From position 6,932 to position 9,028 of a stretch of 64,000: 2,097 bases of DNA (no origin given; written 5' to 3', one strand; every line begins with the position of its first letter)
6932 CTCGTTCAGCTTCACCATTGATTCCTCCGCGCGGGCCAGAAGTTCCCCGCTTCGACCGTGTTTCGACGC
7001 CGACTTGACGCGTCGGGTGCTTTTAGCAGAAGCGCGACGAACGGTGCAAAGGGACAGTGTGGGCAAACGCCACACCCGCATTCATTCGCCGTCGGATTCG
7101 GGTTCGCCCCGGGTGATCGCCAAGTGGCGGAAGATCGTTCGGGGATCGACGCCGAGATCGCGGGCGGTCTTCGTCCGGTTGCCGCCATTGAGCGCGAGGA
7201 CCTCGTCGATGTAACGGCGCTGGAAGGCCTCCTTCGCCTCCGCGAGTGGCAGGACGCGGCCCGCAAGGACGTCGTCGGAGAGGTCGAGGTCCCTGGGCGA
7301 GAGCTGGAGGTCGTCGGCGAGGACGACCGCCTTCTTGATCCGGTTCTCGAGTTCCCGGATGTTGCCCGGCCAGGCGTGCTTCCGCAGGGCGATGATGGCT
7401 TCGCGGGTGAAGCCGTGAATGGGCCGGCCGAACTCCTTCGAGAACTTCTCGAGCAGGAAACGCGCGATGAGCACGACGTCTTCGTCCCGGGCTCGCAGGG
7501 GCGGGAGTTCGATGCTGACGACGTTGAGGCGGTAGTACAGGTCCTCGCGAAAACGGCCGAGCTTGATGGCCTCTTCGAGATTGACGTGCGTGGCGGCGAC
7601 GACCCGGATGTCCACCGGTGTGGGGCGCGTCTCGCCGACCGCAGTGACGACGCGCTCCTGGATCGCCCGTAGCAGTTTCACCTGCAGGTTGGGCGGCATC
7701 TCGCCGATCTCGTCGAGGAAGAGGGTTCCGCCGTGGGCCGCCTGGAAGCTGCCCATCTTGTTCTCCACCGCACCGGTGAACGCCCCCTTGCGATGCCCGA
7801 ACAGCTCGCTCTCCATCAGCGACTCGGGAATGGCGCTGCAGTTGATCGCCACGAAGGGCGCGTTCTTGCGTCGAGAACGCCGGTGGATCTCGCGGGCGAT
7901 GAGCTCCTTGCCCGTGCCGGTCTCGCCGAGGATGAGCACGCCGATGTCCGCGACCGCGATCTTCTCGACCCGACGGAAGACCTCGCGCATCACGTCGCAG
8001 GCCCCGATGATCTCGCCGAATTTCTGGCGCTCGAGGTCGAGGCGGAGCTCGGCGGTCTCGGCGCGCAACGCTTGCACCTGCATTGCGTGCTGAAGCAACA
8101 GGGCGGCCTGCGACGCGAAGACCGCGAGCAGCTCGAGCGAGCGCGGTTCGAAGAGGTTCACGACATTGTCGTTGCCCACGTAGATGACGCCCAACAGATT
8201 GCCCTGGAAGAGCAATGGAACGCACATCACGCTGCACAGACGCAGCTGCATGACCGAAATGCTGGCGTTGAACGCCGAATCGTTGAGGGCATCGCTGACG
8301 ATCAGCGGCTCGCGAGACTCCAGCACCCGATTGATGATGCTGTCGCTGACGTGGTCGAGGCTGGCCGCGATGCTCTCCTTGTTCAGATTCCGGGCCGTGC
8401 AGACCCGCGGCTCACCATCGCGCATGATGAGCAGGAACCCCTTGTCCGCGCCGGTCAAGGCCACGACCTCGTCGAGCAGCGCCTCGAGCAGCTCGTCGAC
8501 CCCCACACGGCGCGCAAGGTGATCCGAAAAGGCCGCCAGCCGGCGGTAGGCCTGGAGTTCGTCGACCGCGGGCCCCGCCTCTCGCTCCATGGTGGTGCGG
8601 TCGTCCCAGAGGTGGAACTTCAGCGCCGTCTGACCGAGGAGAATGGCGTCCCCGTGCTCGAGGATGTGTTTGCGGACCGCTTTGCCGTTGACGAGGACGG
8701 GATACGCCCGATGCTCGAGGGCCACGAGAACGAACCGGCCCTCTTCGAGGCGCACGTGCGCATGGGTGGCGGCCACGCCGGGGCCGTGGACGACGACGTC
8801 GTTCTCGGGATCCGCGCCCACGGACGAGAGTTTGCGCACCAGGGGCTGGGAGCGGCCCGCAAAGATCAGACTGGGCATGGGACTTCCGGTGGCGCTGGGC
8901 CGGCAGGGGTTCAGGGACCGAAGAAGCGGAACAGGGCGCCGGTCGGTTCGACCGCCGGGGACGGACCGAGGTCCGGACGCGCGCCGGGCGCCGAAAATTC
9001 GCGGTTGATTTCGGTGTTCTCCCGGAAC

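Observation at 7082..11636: Operon pairing a transmembrane Hanks kinase with an FHA-domain sigma-54 activator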

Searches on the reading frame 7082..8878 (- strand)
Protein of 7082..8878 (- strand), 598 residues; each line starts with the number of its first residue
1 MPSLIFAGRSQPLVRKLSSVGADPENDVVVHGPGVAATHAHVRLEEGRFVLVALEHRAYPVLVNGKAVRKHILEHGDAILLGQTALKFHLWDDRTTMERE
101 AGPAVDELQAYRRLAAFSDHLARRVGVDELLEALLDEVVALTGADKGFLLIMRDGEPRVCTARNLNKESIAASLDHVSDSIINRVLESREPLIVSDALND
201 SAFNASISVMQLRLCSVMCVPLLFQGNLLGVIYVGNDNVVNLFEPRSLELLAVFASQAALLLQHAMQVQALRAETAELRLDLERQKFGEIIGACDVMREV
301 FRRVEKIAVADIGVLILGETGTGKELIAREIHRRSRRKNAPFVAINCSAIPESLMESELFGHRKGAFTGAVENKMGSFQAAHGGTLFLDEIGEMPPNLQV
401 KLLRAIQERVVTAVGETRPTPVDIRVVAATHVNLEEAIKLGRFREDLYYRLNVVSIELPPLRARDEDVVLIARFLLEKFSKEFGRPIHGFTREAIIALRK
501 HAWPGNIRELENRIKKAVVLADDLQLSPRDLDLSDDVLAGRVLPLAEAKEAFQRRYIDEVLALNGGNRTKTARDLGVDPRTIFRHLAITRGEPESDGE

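Call 4: search_protein_families(library=pfam, proteins=[window:7082-8878:-], max_evalue=0.01)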
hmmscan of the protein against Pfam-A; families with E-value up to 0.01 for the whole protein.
window:7082-8878:- (598 aa): 16 families
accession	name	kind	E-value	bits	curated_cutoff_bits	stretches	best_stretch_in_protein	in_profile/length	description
PF00158.32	Sigma54_activat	-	6.5e-72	241.1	20.2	1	290-457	1-168/168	Sigma-54 interaction domain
PF14532.12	Sigma54_activ_2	-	1.6e-22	80.7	25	1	291-461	1-138/138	Sigma-54 interaction domain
PF25601.1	AAA_lid_14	-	3.9e-20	71.9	27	1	462-532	1-71/87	AAA+ ATPase lid domain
PF13185.12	GAF_2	-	6.1e-18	65.8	28.6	1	127-263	4-136/136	GAF domain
PF01590.32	GAF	-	5.5e-17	63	22.4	1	128-260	3-131/133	GAF domain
PF13492.12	GAF_3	-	2.8e-11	44.4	27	1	127-263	2-128/129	GAF domain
PF07728.20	AAA_5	-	1.1e-09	38.8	22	1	313-431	1-122/139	AAA domain (dynein-related subfamily)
PF16697.10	Yop-YscD_cpl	-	1.1e-08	35.7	33.2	1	8-88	9-90/94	Inner membrane component of T3SS, cytoplasmic domain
PF00498.31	FHA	-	2.3e-08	34.8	20.7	1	19-82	2-67/67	FHA domain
PF02954.25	HTH_8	-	3.6e-07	30.2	22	1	550-584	3-37/42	Bacterial regulatory protein, Fis family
PF00004.35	AAA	-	1.8e-05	25.7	21.2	1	314-448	1-128/131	ATPase family associated with various cellular activities (AAA)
PF07726.17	AAA_3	-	0.00013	22.3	27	1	314-430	2-110/131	ATPase family associated with various cellular activities (AAA)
PF01078.27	Mg_chelatase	-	0.00023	21.1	20.3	0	313-412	24-136/207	Magnesium chelatase, subunit ChlI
PF13191.12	AAA_16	-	0.0017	19.3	32.6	1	313-412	26-126/167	AAA ATPase domain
PF07724.20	AAA_2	-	0.0048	17.4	27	1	314-414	6-107/166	AAA domain (Cdc48 subfamily)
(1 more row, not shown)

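Call 7: find_homologous_proteins(query=window:7082-8878:-, max_evalue=1e-20)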
Query window:7082-8878:- (598 aa): 8000 proteins with E <= 1e-20 among 8000 candidates; the best 120 are listed.
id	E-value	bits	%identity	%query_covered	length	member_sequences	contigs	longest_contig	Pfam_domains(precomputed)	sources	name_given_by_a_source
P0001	0.0e+0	1242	94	100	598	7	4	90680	PF13185.13,PF00158.33,PF00498.32,PF25601.2,PF01590.33,PF02954.26,PF16697.11,PF13492.13,PF14532.13,PF07728.21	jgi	jgi:transcriptional regulator with GAF, ATPase, and Fis domain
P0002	0.0e+0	1141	87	99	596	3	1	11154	PF13185.13,PF00158.33,PF00498.32,PF25601.2,PF01590.33,PF02954.26,PF16697.11,PF13492.13,PF14532.13,PF07728.21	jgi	jgi:transcriptional regulator with GAF, ATPase, and Fis domain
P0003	0.0e+0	1113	84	100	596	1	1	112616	PF13185.13,PF00158.33,PF00498.32,PF25601.2,PF01590.33,PF02954.26,PF16697.11,PF13492.13,PF14532.13,PF07728.21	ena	-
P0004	0.0e+0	1086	82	99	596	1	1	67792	PF13185.13,PF00158.33,PF00498.32,PF25601.2,PF01590.33,PF02954.26,PF16697.11,PF13492.13,PF14532.13,PF07728.21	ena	-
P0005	2.8e-273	926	72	100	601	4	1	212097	PF13185.13,PF00158.33,PF00498.32,PF25601.2,PF01590.33,PF02954.26,PF16697.11,PF13492.13,PF14532.13,PF07728.21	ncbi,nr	ncbi:MAG: sigma 54-interacting transcriptional regulator [Myxococcales bacterium]|nr:sigma 54-intera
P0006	3.3e-272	922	72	99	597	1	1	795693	PF13185.13,PF00158.33,PF00498.32,PF25601.2,PF01590.33,PF02954.26,PF16697.11,PF13492.13,PF14532.13,PF07728.21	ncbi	-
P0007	6.3e-272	921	71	99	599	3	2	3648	PF13185.13,PF00158.33,PF00498.32,PF25601.2,PF01590.33,PF02954.26,PF16697.11,PF13492.13,PF14532.13,PF07728.21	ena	-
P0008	5.3e-271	918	70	100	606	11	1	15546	PF13185.13,PF00158.33,PF00498.32,PF25601.2,PF01590.33,PF02954.26,PF16697.11,PF13492.13,PF14532.13,PF07728.21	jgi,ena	-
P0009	5.4e-268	908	70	100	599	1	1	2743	PF13185.13,PF00158.33,PF00498.32,PF25601.2,PF01590.33,PF02954.26,PF16697.11,PF13492.13,PF14532.13,PF07728.21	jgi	jgi:transcriptional regulator with GAF, ATPase, and Fis domain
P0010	1.2e-267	907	69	99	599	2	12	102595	PF13185.13,PF00158.33,PF00498.32,PF25601.2,PF01590.33,PF02954.26,PF16697.11,PF13492.13,PF14532.13,PF07728.21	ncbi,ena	-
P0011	3.9e-265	899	69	99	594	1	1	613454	PF13185.13,PF00158.33,PF00498.32,PF25601.2,PF01590.33,PF02954.26,PF16697.11,PF13492.13,PF14532.13,PF07728.21,PF01078.28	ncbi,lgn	ncbi:MAG: sigma 54-interacting transcriptional regulator [Bradymonadia bacterium]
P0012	2.8e-264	896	69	100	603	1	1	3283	PF13185.13,PF00158.33,PF00498.32,PF25601.2,PF01590.33,PF02954.26,PF16697.11,PF13492.13,PF14532.13,PF07728.21,PF01078.28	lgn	-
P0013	2.7e-263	893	68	100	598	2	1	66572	PF13185.13,PF00158.33,PF00498.32,PF25601.2,PF01590.33,PF02954.26,PF16697.11,PF13492.13,PF14532.13,PF07728.21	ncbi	ncbi:MAG: sigma 54-interacting transcriptional regulator [bacterium]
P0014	1.5e-261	887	68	100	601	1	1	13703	PF13185.13,PF00158.33,PF00498.32,PF25601.2,PF01590.33,PF02954.26,PF16697.11,PF13492.13,PF14532.13,PF07728.21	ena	-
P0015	5.7e-261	885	68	99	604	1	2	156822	PF13185.13,PF00158.33,PF00498.32,PF25601.2,PF01590.33,PF02954.26,PF16697.11,PF13492.13,PF14532.13,PF07728.21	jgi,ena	jgi:transcriptional regulator with GAF, ATPase, and Fis domain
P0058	8.8e-210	716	58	97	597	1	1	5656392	PF13185.13,PF00158.33,PF00498.32,PF25601.2,PF01590.33,PF02954.26,PF16697.11,PF13492.13,PF14532.13,PF07728.21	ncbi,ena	-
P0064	3.6e-208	711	57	99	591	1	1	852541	PF13185.13,PF00158.33,PF00498.32,PF25601.2,PF01590.33,PF02954.26,PF16697.11,PF13492.13,PF14532.13,PF07728.21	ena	-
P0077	2.6e-206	705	56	100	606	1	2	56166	PF13185.13,PF00158.33,PF00498.32,PF25601.2,PF01590.33,PF02954.26,PF16697.11,PF13492.13,PF14532.13,PF07728.21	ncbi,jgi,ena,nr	ncbi:MAG TPA: sigma 54-interacting transcriptional regulator [Kofleriaceae bacterium]|nr:sigma 54-in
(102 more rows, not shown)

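Call 9: find_encoding_contigs(protein=P0005, flank=7000, max_places=2)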
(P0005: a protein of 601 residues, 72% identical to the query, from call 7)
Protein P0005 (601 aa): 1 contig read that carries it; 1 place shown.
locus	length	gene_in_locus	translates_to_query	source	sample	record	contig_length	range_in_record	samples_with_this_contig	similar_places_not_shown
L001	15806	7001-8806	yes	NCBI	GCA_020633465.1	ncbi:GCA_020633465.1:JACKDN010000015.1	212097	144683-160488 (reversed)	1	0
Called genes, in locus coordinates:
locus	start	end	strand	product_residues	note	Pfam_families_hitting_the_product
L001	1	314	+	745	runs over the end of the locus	PF08298:AAA_PrkA, PF06798:PrkA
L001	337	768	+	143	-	-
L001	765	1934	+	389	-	PF00691:OmpA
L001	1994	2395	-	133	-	PF00072:Response_reg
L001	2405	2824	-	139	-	PF01075:Glyco_transf_9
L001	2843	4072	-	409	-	PF20706:GT4-conflict, PF00534:Glycos_transf_1, PF13692:Glyco_trans_1_4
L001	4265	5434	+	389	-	PF00069:Pkinase, PF07714:PK_Tyr_Ser-Thr, PF03109:ABC1 (weak), PF17667:Pkinase_fungal (weak)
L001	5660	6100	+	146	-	-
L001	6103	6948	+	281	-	PF07719:TPR_2 (faint), PF13181:TPR_8 (weak)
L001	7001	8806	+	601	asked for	PF00498:FHA, PF16697:Yop-YscD_cpl, PF01590:GAF, PF13185:GAF_2, PF13492:GAF_3, PF00158:Sigma54_activat, PF14532:Sigma54_activ_2, PF25601:AAA_lid_14, +2 more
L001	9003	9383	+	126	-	-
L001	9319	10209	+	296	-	-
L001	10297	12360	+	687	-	PF13231:PMT_2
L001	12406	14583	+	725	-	PF11617:Cu-binding_MopE, PF00884:Sulfatase, PF01663:Phosphodiest, PF16347:SGSH_C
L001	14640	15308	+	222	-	PF00265:TK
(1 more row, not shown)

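Call 10: find_encoding_contigs(protein=P0058, flank=7000, max_places=2)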
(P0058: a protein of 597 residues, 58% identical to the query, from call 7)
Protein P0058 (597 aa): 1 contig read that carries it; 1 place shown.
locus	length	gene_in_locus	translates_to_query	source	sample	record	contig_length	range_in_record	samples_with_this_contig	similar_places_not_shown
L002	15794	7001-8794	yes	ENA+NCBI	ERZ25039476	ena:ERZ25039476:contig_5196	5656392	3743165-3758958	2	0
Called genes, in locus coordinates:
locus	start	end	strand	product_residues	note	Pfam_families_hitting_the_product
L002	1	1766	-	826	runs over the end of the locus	PF01588:tRNA_bind, PF03483:B3_4, PF03484:B5, PF17759:tRNA_synthFbeta, PF03147:FDX-ACB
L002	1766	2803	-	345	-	PF02912:Phe_tRNA-synt_N, PF01409:tRNA-synt_2d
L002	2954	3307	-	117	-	PF00453:Ribosomal_L20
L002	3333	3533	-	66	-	PF01632:Ribosomal_L35p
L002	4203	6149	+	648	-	PF03109:ABC1 (faint), PF00069:Pkinase, PF07714:PK_Tyr_Ser-Thr, PF14531:Kinase-like (faint)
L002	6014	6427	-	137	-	-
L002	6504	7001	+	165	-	-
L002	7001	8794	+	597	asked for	PF16697:Yop-YscD_cpl, PF01590:GAF, PF13185:GAF_2, PF13492:GAF_3, PF00158:Sigma54_activat, PF14532:Sigma54_activ_2, PF07728:AAA_5, PF25601:AAA_lid_14, +2 more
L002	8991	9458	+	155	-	-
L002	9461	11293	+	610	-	PF13620:CarboxypepD_reg (faint)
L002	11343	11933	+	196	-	-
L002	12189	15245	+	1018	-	PF00270:DEAD, PF04851:ResIII (weak), PF00271:Helicase_C, PF03880:DbpA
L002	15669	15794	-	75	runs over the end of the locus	-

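Call 11: find_encoding_contigs(protein=P0011, flank=7000, max_places=2)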
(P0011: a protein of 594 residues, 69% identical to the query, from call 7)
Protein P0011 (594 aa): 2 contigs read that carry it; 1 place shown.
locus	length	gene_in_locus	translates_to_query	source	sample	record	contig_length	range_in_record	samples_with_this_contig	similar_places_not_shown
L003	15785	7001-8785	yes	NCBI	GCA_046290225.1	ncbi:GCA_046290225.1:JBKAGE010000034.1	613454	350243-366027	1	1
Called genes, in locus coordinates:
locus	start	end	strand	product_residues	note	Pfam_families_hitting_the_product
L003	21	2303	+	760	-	PF08298:AAA_PrkA, PF06798:PrkA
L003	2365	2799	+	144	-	-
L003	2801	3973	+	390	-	PF00691:OmpA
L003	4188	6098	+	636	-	PF00069:Pkinase, PF07714:PK_Tyr_Ser-Thr, PF03109:ABC1 (weak)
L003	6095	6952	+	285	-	-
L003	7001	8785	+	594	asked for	PF16697:Yop-YscD_cpl, PF00498:FHA, PF01590:GAF, PF13185:GAF_2, PF00158:Sigma54_activat, PF14532:Sigma54_activ_2, PF07728:AAA_5, PF25601:AAA_lid_14, +3 more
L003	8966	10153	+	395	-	-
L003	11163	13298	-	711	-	PF13231:PMT_2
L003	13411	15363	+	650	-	PF11617:Cu-binding_MopE (weak), PF00884:Sulfatase, PF01663:Phosphodiest, PF16347:SGSH_C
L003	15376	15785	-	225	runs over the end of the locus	PF02798:GST_N, PF13417:GST_N_3, PF13409:GST_N_2, PF13410:GST_C_2 (weak), PF00043:GST_C, PF14497:GST_C_3 (weak)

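Call 14: find_encoding_contigs(protein=P0077, flank=7000, max_places=2)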
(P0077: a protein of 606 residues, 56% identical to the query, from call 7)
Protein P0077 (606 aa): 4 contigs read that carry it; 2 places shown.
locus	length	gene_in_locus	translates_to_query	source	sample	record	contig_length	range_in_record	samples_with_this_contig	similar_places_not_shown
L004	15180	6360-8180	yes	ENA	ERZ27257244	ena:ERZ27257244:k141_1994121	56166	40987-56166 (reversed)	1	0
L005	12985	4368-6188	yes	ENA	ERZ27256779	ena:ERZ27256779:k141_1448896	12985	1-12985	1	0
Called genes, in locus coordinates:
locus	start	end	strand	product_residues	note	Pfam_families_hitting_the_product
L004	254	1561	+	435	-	PF01636:APH (faint), PF03109:ABC1, PF27536:UbiB_helical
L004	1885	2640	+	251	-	-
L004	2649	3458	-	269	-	-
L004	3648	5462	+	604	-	PF00069:Pkinase, PF07714:PK_Tyr_Ser-Thr, PF03109:ABC1 (weak), PF14531:Kinase-like (weak)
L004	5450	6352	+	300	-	-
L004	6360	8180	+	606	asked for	PF16697:Yop-YscD_cpl, PF00498:FHA, PF01590:GAF, PF13185:GAF_2, PF13492:GAF_3 (weak), PF00158:Sigma54_activat, PF14532:Sigma54_activ_2, PF25601:AAA_lid_14, +2 more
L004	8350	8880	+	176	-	-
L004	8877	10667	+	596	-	-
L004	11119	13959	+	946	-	-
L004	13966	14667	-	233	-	-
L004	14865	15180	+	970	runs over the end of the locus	PF00005:ABC_tran (faint), PF02463:SMC_N (faint), PF03193:RsgA_GTPase (faint), PF13191:AAA_16 (faint), PF13555:AAA_29 (faint), PF20703:nSTAND1 (faint), PF17760:UvrA_inter, PF17755:UvrA_DNA-bind, +1 more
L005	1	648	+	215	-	?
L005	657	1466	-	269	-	-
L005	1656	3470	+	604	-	PF00069:Pkinase, PF07714:PK_Tyr_Ser-Thr, PF03109:ABC1 (weak), PF14531:Kinase-like (weak)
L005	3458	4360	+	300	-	-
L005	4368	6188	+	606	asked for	PF16697:Yop-YscD_cpl, PF00498:FHA, PF01590:GAF, PF13185:GAF_2, PF13492:GAF_3 (weak), PF00158:Sigma54_activat, PF14532:Sigma54_activ_2, PF25601:AAA_lid_14, +2 more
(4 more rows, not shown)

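Call 15: find_encoding_contigs(protein=P0064, flank=7000, max_places=2)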
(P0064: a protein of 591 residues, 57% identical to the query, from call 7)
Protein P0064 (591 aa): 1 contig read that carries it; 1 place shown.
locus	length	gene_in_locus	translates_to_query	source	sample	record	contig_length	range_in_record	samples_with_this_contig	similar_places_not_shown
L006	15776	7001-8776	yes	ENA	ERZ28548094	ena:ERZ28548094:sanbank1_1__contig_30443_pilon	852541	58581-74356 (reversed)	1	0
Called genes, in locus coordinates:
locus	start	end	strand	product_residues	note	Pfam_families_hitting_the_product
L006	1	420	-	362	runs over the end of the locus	PF00069:Pkinase, PF07714:PK_Tyr_Ser-Thr, PF03109:ABC1 (faint), PF01636:APH (faint)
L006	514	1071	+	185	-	-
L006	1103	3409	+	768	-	PF08298:AAA_PrkA, PF06798:PrkA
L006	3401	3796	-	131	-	PF00072:Response_reg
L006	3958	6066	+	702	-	PF00069:Pkinase, PF01636:APH (faint), PF07714:PK_Tyr_Ser-Thr, PF03109:ABC1 (weak)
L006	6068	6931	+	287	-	-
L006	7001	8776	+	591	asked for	PF00498:FHA, PF16697:Yop-YscD_cpl (weak), PF01590:GAF, PF13185:GAF_2, PF13492:GAF_3, PF00158:Sigma54_activat, PF14532:Sigma54_activ_2, PF25601:AAA_lid_14, +2 more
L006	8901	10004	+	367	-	-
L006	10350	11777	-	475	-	-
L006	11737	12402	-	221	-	PF13231:PMT_2 (weak)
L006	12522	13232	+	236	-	-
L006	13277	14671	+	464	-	PF11617:Cu-binding_MopE, PF00884:Sulfatase, PF01663:Phosphodiest, PF16347:SGSH_C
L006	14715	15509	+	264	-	PF14681:UPRTase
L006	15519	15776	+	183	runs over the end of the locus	PF00156:Pribosyltran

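Call 87: search_protein_families(library=ncbifam, proteins=[window:7082-8878:-], max_evalue=0.001)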
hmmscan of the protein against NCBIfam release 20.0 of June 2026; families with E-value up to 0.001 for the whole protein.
window:7082-8878:- (598 aa): 30 families (the best 25 are shown)
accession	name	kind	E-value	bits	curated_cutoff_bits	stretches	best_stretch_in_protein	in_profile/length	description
TIGR02915.1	PEP_resp_reg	equivalog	4.4e-114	381.7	502.6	1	259-584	110-437/445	PEP-CTERM-box response regulator transcription factor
TIGR01817.1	nifA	equivalog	8.1e-113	378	528.85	1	113-537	6-444/534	nif-specific transcriptional activator NifA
NF003451.0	PRK05022.1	equivalog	5.6e-103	345.4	476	1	115-583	10-502/512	nitric oxide reductase transcriptional regulator NorR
NF008469.0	PRK11361.1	equivalog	5.4e-98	328.7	714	1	259-585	113-450/461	acetoacetate metabolism transcriptional regulator AtoC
NF041552.1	TF_PrdR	equivalog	6.3e-95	318.6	795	1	264-584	247-571/577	sigma-54 dependent transcriptional regulator PrdR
TIGR01818.1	ntrC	equivalog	8.8e-93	311.6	558.6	1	275-532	120-378/463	nitrogen regulation protein NR(I)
NF050807.1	TransRegFlbDCaul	equivalog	2.3e-92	310.2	750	1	290-538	120-368/454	sigma-54-dependent transcriptional regulator FlbD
NF038308.1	RNA_repair_RtcR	equivalog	1.7e-91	307.7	650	1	267-529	159-430/530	RNA repair transcriptional activator RtcR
TIGR02329.1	propionate_PrpR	equivalog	1.2e-87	294.7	499.2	1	221-586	157-524/526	propionate catabolism operon regulatory protein PrpR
NF011695.0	PRK15115.1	equivalog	6.4e-87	292.1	763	1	288-586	135-432/445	two-component system response regulator GlrR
NF007689.0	PRK10365.1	equivalog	1.6e-86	290.8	760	1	284-586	136-439/441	sigma-54-dependent response regulator transcription factor ZraR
NF011958.0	PRK15429.1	equivalog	1.1e-82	278.7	830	1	106-535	182-628/692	formate hydrogenlyase transcriptional activator FlhA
NF041946.1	LuxO_transreg_Vib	equivalog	3.5e-82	276.7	800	1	274-525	119-370/463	quorum-sensing sigma-54 dependent transcriptional regulator LuxO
NF011953.0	PRK15424.1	equivalog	8.2e-82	275.5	703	1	258-587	191-532/538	propionate catabolism operon regulatory protein PrpR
NF049963.1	RespRegFlgRCampy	domain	3.9e-81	273.1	750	1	261-534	105-380/429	fla regulon two-component system response regulator FlgR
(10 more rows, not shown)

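Call 88: search_protein_families(library=pfam, proteins=[L002:8973-9458:+, L002:9461-11293:+], max_evalue=0.05)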
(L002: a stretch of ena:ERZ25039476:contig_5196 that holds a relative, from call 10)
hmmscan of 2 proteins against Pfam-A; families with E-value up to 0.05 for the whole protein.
L002:8973-9458:+ (161 aa): 0 families

L002:9461-11293:+ (610 aa): 3 families
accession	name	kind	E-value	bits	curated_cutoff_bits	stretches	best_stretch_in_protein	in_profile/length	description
PF13620.12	CarboxypepD_reg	-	8.5e-06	26.5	32.3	0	216-264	1-43/82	Carboxypeptidase regulatory-like domain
PF25020.1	TTR_TEN1-4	-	0.00043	20.6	27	0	539-563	6-30/86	Teneurin TTR-like domain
PF23416.1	DUF7107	-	0.042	14.6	24.6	0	23-51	22-47/48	Domain of unknown function (DUF7107)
